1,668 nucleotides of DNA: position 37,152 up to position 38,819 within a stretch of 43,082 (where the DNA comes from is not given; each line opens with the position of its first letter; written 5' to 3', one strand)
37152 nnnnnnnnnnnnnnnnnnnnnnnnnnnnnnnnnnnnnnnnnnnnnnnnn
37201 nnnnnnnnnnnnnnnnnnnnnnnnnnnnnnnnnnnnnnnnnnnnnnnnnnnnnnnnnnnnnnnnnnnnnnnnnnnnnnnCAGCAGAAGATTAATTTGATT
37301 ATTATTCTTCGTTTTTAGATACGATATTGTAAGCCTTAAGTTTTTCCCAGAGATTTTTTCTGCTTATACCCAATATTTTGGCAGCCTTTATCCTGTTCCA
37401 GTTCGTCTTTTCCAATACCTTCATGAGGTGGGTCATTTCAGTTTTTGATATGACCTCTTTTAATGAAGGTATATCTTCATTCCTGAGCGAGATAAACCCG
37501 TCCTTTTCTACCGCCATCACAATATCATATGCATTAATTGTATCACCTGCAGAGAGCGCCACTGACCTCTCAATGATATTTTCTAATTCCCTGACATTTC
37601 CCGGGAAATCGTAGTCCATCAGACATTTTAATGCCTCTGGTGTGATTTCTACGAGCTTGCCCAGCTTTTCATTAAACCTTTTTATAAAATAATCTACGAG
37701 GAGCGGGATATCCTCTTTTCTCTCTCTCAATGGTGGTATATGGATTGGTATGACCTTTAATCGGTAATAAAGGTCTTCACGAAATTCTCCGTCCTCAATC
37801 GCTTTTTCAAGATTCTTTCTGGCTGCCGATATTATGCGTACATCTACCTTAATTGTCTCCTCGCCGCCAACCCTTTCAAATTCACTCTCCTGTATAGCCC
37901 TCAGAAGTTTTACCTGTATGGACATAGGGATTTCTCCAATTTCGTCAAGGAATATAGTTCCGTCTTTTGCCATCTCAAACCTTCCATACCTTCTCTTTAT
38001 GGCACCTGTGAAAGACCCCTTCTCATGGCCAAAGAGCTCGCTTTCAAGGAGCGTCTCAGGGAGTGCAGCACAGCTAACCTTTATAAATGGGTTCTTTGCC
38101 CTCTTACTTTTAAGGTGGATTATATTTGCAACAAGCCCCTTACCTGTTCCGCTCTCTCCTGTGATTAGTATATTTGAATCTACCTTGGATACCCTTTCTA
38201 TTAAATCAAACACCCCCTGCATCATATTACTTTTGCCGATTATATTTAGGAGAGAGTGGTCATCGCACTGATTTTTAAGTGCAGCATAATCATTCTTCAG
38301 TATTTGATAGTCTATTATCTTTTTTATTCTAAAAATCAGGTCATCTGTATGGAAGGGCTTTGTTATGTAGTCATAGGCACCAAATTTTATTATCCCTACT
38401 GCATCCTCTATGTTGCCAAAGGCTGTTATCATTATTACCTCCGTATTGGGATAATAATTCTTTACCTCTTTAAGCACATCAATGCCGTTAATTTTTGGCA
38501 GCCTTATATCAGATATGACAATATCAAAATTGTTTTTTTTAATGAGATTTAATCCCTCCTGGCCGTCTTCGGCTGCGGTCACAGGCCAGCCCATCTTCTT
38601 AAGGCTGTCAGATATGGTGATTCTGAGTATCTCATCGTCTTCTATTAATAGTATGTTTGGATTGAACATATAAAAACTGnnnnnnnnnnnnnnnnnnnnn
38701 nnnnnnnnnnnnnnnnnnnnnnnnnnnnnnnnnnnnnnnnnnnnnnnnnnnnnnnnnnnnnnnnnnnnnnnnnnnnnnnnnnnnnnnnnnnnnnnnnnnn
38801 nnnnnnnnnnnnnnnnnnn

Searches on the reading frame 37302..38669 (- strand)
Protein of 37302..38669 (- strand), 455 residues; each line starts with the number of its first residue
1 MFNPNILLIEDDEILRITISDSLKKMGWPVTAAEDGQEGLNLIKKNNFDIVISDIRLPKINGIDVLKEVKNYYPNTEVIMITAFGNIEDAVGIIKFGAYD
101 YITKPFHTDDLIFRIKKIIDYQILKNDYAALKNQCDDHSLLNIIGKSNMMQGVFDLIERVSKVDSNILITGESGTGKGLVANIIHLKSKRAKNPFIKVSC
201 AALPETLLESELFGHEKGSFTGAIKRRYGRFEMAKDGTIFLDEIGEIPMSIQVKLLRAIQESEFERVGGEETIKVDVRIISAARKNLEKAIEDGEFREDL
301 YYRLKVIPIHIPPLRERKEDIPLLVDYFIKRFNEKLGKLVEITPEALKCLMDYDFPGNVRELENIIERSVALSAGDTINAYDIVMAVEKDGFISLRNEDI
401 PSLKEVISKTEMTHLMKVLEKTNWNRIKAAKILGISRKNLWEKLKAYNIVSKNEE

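Call 20: search_protein_families(library=pfam, proteins=[window:37302-38669:-], max_evalue=0.001)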
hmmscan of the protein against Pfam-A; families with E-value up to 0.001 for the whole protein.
window:37302-38669:- (455 aa): 6 families
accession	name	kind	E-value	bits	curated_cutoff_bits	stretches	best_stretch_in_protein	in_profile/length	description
PF00158.32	Sigma54_activat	-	2.2e-71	239.4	20.2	1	143-310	1-168/168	Sigma-54 interaction domain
PF00072.30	Response_reg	-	2e-29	102.4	30.2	1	6-115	1-110/111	Response regulator receiver domain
PF25601.1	AAA_lid_14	-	1.5e-26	92.5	27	1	315-387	1-74/87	AAA+ ATPase lid domain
PF14532.12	Sigma54_activ_2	-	5.3e-21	75.7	25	1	144-314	1-138/138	Sigma-54 interaction domain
PF02954.25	HTH_8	-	7.7e-13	48.4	22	1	410-447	5-42/42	Bacterial regulatory protein, Fis family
PF07728.20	AAA_5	-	7.4e-05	23.2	22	1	166-282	1-120/139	AAA domain (dynein-related subfamily)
